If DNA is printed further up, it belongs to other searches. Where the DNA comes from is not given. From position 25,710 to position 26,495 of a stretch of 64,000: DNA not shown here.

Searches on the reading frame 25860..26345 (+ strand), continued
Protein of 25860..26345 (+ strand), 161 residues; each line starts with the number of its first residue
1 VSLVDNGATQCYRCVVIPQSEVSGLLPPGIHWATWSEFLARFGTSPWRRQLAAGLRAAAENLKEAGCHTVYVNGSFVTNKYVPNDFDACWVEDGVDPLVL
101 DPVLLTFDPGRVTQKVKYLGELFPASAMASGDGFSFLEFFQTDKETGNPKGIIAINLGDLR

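Call 41: search_protein_families(library=padloc, alignment_id=A2, max_evalue=0.00001)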
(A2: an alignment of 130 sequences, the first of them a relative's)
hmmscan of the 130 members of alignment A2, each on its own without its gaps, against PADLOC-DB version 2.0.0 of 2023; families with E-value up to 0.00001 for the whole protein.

A. member 1, L001:4412-5800:- (462 aa): 0 families

B. families by the number of members that match (of 130 scanned): 99 families (the first 25 are shown)
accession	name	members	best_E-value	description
PDLC04134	mad2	5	1.3e-14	mads_2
PDLC03348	MTase_II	5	1.9e-08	Type II methyltransferase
PDLC03338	MTase_II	3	5.9e-11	Type II methyltransferase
PDLC03969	TmtA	2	0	-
PDLC01765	Cas3c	2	9.4e-191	-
PDLC01767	Cas3e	2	2.3e-166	-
PDLC01759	Cas3b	2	2.1e-108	-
PDLC02082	Cas3b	2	6e-86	-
PDLC01763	Cas3b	2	8e-73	-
PDLC01768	Cas3e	2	1.3e-54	-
PDLC00938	Cas3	2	8.9e-53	CRISPR-associated helicase Cas3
PDLC01710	Cas3a1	2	1.1e-52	Cas3_1_CAS-I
PDLC01252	Cas3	2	3.4e-50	CAS-I; effector_G3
PDLC01761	Cas3b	2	3.8e-47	-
PDLC01762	Cas3b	2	1.1e-46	-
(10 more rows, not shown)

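Call 42: search_protein_families(library=pfam, alignment_id=A2, max_evalue=0.00001)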
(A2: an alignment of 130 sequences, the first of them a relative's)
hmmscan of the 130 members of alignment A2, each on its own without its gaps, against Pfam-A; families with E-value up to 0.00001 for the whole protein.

A. member 1, L001:4412-5800:- (462 aa): 11 families
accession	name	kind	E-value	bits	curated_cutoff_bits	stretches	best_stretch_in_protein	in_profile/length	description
PF07992.20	Pyr_redox_2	-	5e-70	236.7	26.1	1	6-323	1-291/291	Pyridine nucleotide-disulphide oxidoreductase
PF02852.28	Pyr_redox_dim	-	1.3e-32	112.7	25.3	1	343-452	1-110/110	Pyridine nucleotide-disulphide oxidoreductase, dimerisation domain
PF00070.33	Pyr_redox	-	9.4e-20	71.4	22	1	173-248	1-78/82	Pyridine nucleotide-disulphide oxidoreductase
PF13738.12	Pyr_redox_3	-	1.5e-13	51.1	30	1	10-307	2-305/305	Pyridine nucleotide-disulphide oxidoreductase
PF01134.28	GIDA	-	1.1e-09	38.3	22.1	1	7-143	1-150/391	Glucose inhibited division protein A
PF03486.20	HI0933_like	-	5e-09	36.4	50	0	7-37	2-32/244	HI0933-like protein Rossmann domain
PF13450.12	NAD_binding_8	-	5.3e-08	33.5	21.9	0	10-43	1-35/68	NAD(P)-binding Rossmann-like domain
PF01266.30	DAO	-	8.3e-08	32.6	27.9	0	214-272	151-207/353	FAD dependent oxidoreductase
PF01946.23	Thi4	-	2.9e-07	30.4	26.2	0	6-83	18-93/235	Thi4 family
PF12831.13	FAD_oxidored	-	7.2e-07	29.3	27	1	7-42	1-37/416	FAD dependent oxidoreductase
PF01494.25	FAD_binding_3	-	1.1e-06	28.6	22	0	173-203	3-33/349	FAD binding domain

B. families by the number of members that match (of 130 scanned): 120 families (the first 25 are shown)
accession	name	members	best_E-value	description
PF07978.19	NIPSNAP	3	2.4e-27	NIPSNAP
PF01575.25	MaoC_dehydratas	3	5.4e-19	MaoC like domain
PF01909.29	NTP_transf_2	3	7.8e-13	Nucleotidyltransferase domain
PF19315.5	MC_hydratase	3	2.4e-12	Mesaconyl-CoA hydratase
PF07669.17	Eco57I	3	1.4e-06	Eco57I restriction-modification methylase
PF13378.12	MR_MLE_C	2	3.1e-67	Enolase C-terminal domain-like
PF07690.21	MFS_1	2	4.6e-57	Major Facilitator Superfamily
PF00106.31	adh_short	2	2.8e-51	short chain dehydrogenase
PF13561.12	adh_short_C2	2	8.5e-46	Enoyl-(Acyl carrier protein) reductase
PF22590.2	Cas3-like_C_2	2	7.4e-28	CRISPR-associated nuclease/helicase Cas3, C-terminal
PF00589.27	Phage_integrase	2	1e-23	Phage integrase family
PF25794.1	SACS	2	1.1e-23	Sacsin domain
PF02746.21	MR_MLE_N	2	1.4e-17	Mandelate racemase / muconate lactonizing enzyme, N-terminal domain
PF00583.31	Acetyltransf_1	2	7.1e-15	Acetyltransferase (GNAT) family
PF08659.16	KR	2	3.6e-12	KR domain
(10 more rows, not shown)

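Call 44: search_protein_representatives(alignment_id=A1)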
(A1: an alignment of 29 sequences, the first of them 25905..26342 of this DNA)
Query: 29 sequences, 146 profile positions. Proteins with E-value up to 0.001 (for the whole library): 2991; up to 1e-10: 1295; up to 1e-30: 223. The best 150 are listed.
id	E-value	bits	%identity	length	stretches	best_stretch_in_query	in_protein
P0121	3.9e-62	224.9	-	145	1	1-145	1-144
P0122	2.4e-60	219.0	-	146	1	1-145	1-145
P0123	2.9e-58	212.3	-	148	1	2-145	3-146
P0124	5.0e-56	205.0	-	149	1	1-144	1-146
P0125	2.0e-54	199.8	-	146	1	1-144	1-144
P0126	3.9e-54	198.9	-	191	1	1-144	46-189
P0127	6.1e-54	198.3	-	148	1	1-144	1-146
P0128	1.7e-53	196.8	-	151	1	1-144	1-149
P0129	1.9e-53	196.7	-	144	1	1-145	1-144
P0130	6.5e-53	194.9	-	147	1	1-143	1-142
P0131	7.4e-53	194.8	-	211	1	1-144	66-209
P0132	7.8e-51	188.2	-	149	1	1-144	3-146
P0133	1.6e-50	187.2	-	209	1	1-145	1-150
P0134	1.9e-50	186.9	-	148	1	1-145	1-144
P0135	1.9e-50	186.9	-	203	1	1-145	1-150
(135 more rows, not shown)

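Call 48: search_solved_structures(query=A3, max_evalue=10, show_alignments=3)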
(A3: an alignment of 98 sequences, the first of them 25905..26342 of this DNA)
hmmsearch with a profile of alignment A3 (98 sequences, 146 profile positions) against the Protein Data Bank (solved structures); distinct sequences matched with E-value up to 10: 1.
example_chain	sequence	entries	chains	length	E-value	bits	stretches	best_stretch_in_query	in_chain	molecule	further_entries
2x18_A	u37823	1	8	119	0.2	14.8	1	58-81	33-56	RAC-GAMMA SERINE/THREONINE-PROTEIN KINASE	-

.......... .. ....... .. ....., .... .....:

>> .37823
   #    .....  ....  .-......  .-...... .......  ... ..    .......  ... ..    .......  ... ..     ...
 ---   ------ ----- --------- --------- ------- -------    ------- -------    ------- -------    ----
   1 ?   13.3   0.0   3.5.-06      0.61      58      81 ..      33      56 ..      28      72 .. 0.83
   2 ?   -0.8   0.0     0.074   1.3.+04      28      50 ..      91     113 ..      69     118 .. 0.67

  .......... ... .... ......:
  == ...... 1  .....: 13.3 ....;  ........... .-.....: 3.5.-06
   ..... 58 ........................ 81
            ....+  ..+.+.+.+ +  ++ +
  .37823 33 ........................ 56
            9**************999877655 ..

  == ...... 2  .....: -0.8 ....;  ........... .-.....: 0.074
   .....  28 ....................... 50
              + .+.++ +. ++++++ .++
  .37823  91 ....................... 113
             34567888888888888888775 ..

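Call 54: predict_structure(alignment_id=A3)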
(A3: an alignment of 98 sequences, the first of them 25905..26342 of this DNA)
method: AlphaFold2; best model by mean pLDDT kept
length: 146 residues; sequences in the alignment: 98
mean_pLDDT: 96.6   pTM: 0.91
mean pLDDT of the five models: 96.6, 96.2, 96.2, 96.0, 95.8
residues with pLDDT >= 90: 138; 70-90: 8; 50-70: 0; < 50: 0
segments of 3 or more residues with pLDDT < 50: none
pLDDT, mean of each block of 10 residues (from residue 1): 96 98 98 98 98 97 96 98 97 91 98 94 97 98 93
secondary structure, 60 per line:
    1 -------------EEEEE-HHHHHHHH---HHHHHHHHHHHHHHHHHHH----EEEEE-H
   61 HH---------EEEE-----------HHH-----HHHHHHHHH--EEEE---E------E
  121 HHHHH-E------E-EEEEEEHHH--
elements in order: E14-18 H20-27 H31-49 E54-58 E72-75 H95-103 E106-109 H121-125 E136-141

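Call 57: fold_search(model_id=the predicted structure, library=pdb)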
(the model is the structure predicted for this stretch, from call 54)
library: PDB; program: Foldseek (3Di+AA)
matches with E <= 10: 241; with E <= 0.001: 0
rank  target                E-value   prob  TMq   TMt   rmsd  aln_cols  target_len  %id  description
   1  2rff                  6.7e-02  0.35  0.29  0.35   9.5       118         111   15  Crystal structure of a putative nucleotidyltransferase (NP_343093.1) from Sulfolobus solfataricus at 1.40 A resolution (released 2007-10-16)
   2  1no5_B                1.6e-01  0.44  0.36  0.48   5.1       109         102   18  Structure of HI0073 from Haemophilus influenzae, the nucleotide binding domain of the HI0073/HI0074 two protein nucleo (released 2004-03-16)
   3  1jn3                  1.8e-01  0.16  0.29  0.19  12.4       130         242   18  FIDELITY PROPERTIES AND STRUCTURE OF M282L MUTATOR MUTANT OF DNA POLYMERASE: SUBTLE STRUCTURAL CHANGES INFLUENCE THE MEC (released 2001-08-03)
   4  5j0x_A                1.8e-01  0.15  0.28  0.15  12.9       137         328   14  Binary complex crystal structure of DNA polymerase Beta with T:G mismatch at the primer terminus (released 2016-10-26)
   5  6e3r_A                2.3e-01  0.14  0.28  0.14  12.8       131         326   14  Structure of human DNA polymerase beta complexed with 8OA as the template base in a 1-nucleotide gapped DNA (released 2019-04-03)
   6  4m9h_A                2.5e-01  0.16  0.30  0.16  12.3       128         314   14  DNA Polymerase Beta E295K Soaked with dTTP (released 2013-10-16)
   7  4mfa_A                2.5e-01  0.14  0.29  0.15  12.6       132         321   17  Structure of human DNA polymerase beta complexed with nicked DNA containing a mismatched template O6MG and incoming TT (released 2014-08-27)
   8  4nm2_A                2.9e-01  0.14  0.28  0.15  13.1       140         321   15  Structure of human DNA polymerase beta complexed with a nicked DNA containing a 8BrG-G at N-1 position and G-C at N po (released 2014-01-22)
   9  7rbf_A                3.1e-01  0.13  0.28  0.15  12.9       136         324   14  Human DNA polymerase beta crosslinked binary complex - B (released 2022-03-09)
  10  5j0s_A                3.3e-01  0.13  0.28  0.14  13.2       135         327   15  Binary complex crystal structure of DNA polymerase Beta with C:T mismatch at the primer terminus (released 2016-10-26)
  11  4nku_A                3.7e-01  0.14  0.30  0.15  12.4       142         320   10  Structure of Cid1 in complex with its short product ApU (released 2013-12-18)
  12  6nmk_B                4.2e-01  0.20  0.27  0.17   8.8       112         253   13  Binary complex structure of the T130K mutant of ANT-4'' with Neomycin (released 2020-01-15)
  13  4qzf_A                4.8e-01  0.09  0.25  0.13  12.4       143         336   11  Mouse Tdt, F401A mutant, in complex with a DSB substrate, C-A base pair (released 2015-06-10)
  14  6nmk_A                5.2e-01  0.15  0.28  0.17   9.6       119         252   13  Binary complex structure of the T130K mutant of ANT-4'' with Neomycin (released 2020-01-15)
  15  6wie_A                5.5e-01  0.11  0.29  0.14  11.9       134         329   13  Post-catalytic nicked complex of human Polymerase Mu on a complementary DNA double-strand break substrate (released 2020-10-07)
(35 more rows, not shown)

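Call 59: find_related_loci(query=A1, collection=viral_contigs, flank=5000)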
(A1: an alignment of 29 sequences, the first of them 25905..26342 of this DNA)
Query A1 (146 aa) in viral_contigs; peptide patterns used: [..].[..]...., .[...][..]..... (x = any residue, [..] = any of these).
46 stretches matched a pattern; 2 encode a relative of the query (tblastn E <= 1e-3); 2 distinct loci.
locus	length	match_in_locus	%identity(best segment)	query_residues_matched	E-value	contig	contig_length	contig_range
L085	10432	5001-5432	53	1-142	1e-45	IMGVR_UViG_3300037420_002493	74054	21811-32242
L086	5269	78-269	36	11-72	7e-7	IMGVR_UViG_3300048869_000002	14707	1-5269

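Call 63: get_annotated_region(hit=H4, flank=3000)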
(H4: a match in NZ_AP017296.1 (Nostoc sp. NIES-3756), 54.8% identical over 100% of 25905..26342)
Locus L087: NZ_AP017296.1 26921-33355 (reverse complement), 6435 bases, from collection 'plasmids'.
description: Nostoc sp. NIES-3756 plasmid pNOS3756_1, complete sequence
organism: Nostoc sp. NIES-3756 (NCBI taxid 1751286)
taxonomy: Bacteria; Cyanobacteriota; Cyanophyceae; Nostocales; Nostocaceae; Nostoc; Nostoc sp. NIES-3756
host: -; source: -; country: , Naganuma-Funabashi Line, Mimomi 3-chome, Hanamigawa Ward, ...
typing (MOB-suite, as given by PLSDB): non-mobilizable
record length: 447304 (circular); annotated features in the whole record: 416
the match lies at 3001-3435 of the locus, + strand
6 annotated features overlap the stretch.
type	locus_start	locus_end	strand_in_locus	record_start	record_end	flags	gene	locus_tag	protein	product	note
CDS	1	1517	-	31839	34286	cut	-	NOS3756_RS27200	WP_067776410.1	ATP-binding protein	-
CDS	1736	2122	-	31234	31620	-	-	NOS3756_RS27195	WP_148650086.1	hypothetical protein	-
CDS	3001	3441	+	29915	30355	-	-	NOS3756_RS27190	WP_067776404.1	hypothetical protein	-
CDS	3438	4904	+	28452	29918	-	-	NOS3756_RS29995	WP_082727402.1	XRE family transcriptional regulator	-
CDS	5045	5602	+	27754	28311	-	-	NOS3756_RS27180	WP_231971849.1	DUF4186 family protein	-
CDS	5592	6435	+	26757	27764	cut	-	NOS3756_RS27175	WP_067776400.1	hypothetical protein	-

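Call 64: get_annotated_region(hit=H5, flank=3000)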
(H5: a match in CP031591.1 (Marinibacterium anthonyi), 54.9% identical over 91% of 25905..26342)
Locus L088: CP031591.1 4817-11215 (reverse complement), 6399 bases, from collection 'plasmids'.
description: Marinibacterium anthonyi strain La 6 plasmid pLA6_006, complete sequence
organism: Marinibacterium anthonyi (NCBI taxid 2301217)
taxonomy: Bacteria; Pseudomonadota; Alphaproteobacteria; Rhodobacterales; Paracoccaceae; Marinibacterium; Marinibacterium anthonyi
host: -; source: Isolate culture,marine surface water; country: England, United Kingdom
typing (MOB-suite, as given by PLSDB): conjugative; relaxase MOBP; mating-pair formation MPF_T
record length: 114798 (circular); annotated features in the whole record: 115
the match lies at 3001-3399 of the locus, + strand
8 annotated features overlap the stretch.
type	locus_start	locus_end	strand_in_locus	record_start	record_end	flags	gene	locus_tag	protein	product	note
CDS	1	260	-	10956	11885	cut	-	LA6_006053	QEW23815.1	putative transposase OrfB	-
CDS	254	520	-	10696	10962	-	-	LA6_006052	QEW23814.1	Transposase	-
CDS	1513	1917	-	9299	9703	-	ssb_2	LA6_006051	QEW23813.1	Helix-destabilizing protein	-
CDS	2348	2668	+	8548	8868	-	-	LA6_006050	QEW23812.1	H-NS histone family protein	-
CDS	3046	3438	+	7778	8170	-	-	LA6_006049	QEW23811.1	hypothetical protein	-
CDS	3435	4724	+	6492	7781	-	-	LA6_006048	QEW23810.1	putative transcription regulator containing HTH domain protein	-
CDS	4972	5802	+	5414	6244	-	-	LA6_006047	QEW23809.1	hypothetical protein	-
CDS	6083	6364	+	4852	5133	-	-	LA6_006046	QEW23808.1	hypothetical protein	-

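Call 65: get_annotated_region(hit=H6, flank=3000)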
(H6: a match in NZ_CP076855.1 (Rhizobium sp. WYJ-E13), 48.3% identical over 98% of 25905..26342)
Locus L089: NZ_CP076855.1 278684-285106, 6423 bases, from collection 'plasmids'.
description: Rhizobium sp. WYJ-E13 plasmid unnamed2, complete sequence
organism: Rhizobium sp. WYJ-E13 (NCBI taxid 2849093)
taxonomy: Bacteria; Pseudomonadota; Alphaproteobacteria; Hyphomicrobiales; Rhizobiaceae; Rhizobium; Rhizobium sp. WYJ-E13
host: -; source: Curcuma wenyujin Y.H. Chen et C. Ling,cell culture,root; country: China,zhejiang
typing (MOB-suite, as given by PLSDB): conjugative; relaxase MOBP; mating-pair formation MPF_T
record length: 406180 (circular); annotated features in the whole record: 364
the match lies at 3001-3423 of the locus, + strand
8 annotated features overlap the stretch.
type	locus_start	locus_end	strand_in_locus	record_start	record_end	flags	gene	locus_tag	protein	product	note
CDS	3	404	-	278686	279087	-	-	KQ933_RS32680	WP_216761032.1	type II toxin-antitoxin system VapC family toxin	-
CDS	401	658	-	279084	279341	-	-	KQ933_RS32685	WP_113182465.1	type II toxin-antitoxin system VapB family antitoxin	-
CDS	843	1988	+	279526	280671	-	-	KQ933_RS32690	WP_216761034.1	RHE_PE00001 family protein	-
CDS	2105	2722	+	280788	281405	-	-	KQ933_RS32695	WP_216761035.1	hypothetical protein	-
CDS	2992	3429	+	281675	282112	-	-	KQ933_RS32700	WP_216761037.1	hypothetical protein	-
CDS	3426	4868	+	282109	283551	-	-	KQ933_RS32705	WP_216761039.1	XRE family transcriptional regulator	-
CDS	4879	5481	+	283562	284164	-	-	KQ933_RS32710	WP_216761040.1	DUF4186 family protein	-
CDS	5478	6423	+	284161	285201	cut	-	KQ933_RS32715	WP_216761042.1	hypothetical protein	-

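Call 66: get_annotated_region(hit=H8, flank=3000)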
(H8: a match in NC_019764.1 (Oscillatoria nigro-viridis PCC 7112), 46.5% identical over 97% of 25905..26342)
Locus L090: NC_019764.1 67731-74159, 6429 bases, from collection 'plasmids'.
description: Oscillatoria nigro-viridis PCC 7112 plasmid pOSC7112.04, complete sequence
organism: Oscillatoria nigro-viridis PCC 7112 (NCBI taxid 179408)
taxonomy: Bacteria; Cyanobacteriota; Cyanophyceae; Oscillatoriales; Oscillatoriaceae; Oscillatoria; Oscillatoria nigro-viridis; Oscillatoria nigro-viridis PCC 7112
host: -; source: -; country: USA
typing (MOB-suite, as given by PLSDB): non-mobilizable; replicon rep_cluster_1707; mating-pair formation MPF_T
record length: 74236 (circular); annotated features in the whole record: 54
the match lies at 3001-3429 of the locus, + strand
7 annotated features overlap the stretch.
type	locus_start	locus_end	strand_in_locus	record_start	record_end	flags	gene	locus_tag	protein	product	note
CDS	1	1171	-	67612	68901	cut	-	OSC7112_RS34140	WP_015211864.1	hypothetical protein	-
CDS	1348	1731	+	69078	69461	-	-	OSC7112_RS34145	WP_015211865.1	hypothetical protein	-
CDS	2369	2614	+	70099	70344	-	-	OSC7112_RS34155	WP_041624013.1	hypothetical protein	-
CDS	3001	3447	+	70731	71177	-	-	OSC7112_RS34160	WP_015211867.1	hypothetical protein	-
CDS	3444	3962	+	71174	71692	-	-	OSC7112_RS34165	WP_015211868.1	hypothetical protein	-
CDS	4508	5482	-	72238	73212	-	-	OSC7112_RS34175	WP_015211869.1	tyrosine-type recombinase/integrase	GO:0015074 - DNA integration [Evidence IEA]; GO:0006310 - DNA recombination [Evidence IEA]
CDS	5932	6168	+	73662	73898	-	-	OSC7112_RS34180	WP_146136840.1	hypothetical protein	-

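Call 67: get_annotated_region(hit=H9, flank=3000)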
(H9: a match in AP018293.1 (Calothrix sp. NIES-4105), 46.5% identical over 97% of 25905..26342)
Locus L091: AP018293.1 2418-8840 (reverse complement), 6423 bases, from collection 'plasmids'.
description: Calothrix sp. NIES-4105 plasmid plasmid3 DNA, complete genome
organism: Calothrix sp. NIES-4105 (NCBI taxid 2005463)
taxonomy: Bacteria; Cyanobacteriota; Cyanophyceae; Nostocales; Calotrichaceae; Calothrix; Calothrix sp. NIES-4105
host: -; source: -; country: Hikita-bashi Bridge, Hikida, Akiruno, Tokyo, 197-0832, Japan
typing (MOB-suite, as given by PLSDB): mobilizable; relaxase MOBP
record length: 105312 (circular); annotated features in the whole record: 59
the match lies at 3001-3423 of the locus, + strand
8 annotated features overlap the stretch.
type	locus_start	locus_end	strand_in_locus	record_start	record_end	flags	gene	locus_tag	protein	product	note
CDS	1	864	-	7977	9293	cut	-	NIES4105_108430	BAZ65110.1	Fis family transcriptional regulator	-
CDS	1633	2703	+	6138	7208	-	-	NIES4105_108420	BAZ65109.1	phage integrase family protein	-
CDS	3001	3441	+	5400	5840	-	-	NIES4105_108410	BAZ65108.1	hypothetical protein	-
CDS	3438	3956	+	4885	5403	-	-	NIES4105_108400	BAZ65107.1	hypothetical protein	-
CDS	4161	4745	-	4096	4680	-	-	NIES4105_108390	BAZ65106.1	hypothetical protein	-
CDS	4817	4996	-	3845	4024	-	-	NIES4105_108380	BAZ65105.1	hypothetical protein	-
CDS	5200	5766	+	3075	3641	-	-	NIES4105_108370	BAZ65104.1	hypothetical protein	-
CDS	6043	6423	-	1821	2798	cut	-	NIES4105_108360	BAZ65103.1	hypothetical protein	-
